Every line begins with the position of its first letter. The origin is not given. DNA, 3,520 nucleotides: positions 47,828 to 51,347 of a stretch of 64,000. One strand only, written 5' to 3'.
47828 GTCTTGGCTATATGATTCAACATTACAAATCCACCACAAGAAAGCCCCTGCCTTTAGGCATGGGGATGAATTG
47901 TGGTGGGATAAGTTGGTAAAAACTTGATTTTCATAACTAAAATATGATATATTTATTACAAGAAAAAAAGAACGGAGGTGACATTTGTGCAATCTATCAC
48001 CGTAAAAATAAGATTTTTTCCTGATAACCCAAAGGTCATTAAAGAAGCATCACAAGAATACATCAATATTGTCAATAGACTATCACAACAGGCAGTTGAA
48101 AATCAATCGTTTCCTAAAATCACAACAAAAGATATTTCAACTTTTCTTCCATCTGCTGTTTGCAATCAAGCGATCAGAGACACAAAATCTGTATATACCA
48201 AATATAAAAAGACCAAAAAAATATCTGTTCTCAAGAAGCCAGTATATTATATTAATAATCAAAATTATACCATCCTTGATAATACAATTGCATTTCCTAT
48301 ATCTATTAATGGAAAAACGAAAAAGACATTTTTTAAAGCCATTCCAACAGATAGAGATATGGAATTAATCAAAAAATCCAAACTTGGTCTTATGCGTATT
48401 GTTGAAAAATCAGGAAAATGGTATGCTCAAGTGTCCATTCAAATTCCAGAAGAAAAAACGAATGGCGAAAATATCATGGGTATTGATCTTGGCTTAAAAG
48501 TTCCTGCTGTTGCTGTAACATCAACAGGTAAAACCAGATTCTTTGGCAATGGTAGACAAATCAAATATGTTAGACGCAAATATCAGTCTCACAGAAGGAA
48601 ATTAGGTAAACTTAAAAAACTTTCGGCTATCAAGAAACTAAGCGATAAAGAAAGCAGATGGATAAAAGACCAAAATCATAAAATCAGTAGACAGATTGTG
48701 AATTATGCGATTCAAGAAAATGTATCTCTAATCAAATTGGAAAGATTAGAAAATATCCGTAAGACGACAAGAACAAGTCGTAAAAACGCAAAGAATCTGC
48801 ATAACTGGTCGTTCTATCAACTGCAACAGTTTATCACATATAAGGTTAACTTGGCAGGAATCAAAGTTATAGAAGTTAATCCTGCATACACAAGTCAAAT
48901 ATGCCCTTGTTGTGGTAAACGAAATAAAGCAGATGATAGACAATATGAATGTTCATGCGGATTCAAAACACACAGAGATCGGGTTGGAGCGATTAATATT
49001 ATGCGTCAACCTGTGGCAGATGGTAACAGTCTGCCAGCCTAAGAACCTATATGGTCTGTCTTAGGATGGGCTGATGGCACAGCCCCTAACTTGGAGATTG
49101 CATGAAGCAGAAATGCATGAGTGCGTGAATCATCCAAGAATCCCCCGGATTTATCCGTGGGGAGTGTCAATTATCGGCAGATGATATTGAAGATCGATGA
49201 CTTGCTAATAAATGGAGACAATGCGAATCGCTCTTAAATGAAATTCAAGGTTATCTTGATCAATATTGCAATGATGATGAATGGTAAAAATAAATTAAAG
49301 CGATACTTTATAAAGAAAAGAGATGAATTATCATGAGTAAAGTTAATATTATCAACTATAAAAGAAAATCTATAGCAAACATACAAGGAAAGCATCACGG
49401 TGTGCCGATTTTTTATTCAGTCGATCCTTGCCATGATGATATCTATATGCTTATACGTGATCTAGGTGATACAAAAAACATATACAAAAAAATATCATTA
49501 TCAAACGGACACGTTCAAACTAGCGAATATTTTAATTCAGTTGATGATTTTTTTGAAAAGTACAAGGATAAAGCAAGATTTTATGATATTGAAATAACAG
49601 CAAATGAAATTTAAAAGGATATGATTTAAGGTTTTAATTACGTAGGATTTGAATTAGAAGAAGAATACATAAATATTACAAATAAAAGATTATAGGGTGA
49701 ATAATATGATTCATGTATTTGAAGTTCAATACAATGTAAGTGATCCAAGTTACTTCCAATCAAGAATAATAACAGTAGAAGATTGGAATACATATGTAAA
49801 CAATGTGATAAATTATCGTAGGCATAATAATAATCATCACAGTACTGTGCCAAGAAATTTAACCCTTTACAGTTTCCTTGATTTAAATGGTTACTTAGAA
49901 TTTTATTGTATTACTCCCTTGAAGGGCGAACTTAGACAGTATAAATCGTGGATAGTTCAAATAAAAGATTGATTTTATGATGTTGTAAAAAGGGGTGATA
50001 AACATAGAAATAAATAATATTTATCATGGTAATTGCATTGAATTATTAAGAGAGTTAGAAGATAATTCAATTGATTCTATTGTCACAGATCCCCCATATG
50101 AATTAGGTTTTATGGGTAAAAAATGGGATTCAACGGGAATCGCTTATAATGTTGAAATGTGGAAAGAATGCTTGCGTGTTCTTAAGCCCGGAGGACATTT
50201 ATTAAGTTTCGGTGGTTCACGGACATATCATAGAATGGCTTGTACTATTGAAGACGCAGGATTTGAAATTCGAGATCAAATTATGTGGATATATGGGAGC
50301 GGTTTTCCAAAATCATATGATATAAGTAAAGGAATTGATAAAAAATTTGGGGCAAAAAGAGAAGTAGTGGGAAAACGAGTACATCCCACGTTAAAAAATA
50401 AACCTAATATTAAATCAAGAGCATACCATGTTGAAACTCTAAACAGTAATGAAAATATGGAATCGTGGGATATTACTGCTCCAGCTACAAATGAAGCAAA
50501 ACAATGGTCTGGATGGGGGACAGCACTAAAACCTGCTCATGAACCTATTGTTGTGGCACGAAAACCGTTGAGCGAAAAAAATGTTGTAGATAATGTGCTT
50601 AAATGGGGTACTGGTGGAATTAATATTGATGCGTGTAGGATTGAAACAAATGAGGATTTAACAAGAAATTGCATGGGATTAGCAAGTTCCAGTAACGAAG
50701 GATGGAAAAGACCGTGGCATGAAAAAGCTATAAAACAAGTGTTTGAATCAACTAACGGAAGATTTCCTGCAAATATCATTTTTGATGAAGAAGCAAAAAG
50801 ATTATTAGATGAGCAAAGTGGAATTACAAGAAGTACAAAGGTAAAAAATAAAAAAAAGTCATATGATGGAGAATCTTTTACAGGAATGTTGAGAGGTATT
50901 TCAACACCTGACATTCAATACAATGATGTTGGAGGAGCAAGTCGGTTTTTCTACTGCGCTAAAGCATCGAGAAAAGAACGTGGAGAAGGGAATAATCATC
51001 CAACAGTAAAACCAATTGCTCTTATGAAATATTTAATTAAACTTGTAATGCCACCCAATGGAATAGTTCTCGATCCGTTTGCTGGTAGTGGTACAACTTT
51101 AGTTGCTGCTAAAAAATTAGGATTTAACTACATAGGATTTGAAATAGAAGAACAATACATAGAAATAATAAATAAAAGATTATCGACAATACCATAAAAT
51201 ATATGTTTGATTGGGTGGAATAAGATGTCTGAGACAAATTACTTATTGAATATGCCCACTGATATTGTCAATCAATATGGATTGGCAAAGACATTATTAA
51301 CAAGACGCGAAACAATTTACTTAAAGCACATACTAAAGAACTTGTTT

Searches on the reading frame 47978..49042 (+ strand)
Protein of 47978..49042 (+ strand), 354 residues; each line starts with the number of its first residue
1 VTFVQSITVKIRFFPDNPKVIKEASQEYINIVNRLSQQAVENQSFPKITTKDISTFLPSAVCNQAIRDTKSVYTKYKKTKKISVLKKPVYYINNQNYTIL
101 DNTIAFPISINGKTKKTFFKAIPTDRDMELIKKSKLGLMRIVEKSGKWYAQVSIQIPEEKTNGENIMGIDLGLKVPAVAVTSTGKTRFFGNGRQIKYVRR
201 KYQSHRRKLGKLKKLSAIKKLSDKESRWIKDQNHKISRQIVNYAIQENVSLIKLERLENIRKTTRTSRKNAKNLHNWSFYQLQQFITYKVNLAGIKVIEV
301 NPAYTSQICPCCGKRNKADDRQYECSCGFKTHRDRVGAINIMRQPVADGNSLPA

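Call 25: search_protein_families(library=pfam, proteins=[window:47978-49042:+], max_evalue=0.01)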
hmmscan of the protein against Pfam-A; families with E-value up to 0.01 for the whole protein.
window:47978-49042:+ (354 aa): 3 families
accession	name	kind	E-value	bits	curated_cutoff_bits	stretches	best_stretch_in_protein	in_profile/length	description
PF07282.18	Cas12f1-like_TNB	-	1.6e-24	86.2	26.3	1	279-341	1-60/60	Cas12f1-like, TNB domain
PF01385.25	OrfB_IS605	-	2.7e-12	47.4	30.5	1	152-260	4-119/120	Probable transposase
PF23355.1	IFT52_GIFT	-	0.0024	17.4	27.2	1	168-251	164-240/246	IFT52 GIFT domain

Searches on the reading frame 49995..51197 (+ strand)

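Call 25: search_protein_families(library=pfam, proteins=[window:49995-51197:+], max_evalue=0.01)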
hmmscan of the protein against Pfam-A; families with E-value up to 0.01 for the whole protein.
window:49995-51197:+ (400 aa): 5 families
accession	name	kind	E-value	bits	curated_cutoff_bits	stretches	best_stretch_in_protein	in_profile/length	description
PF01555.25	N6_N4_Mtase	-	1.4e-41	143.3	26.7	1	26-394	1-221/221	DNA methylase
PF01170.24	UPF0020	-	0.00018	21.7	22.3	0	19-36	116-132/197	RMKL-like, methyltransferase domain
PF02384.22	N6_Mtase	-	0.0014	18.5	20.4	0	340-374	31-66/311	N-6 DNA Methylase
PF08241.18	Methyltransf_11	-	0.0024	18.9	21.2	0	54-70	78-94/95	Methyltransferase domain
PF13649.12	Methyltransf_25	-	0.0093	17.1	27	0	358-396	1-41/97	Methyltransferase domain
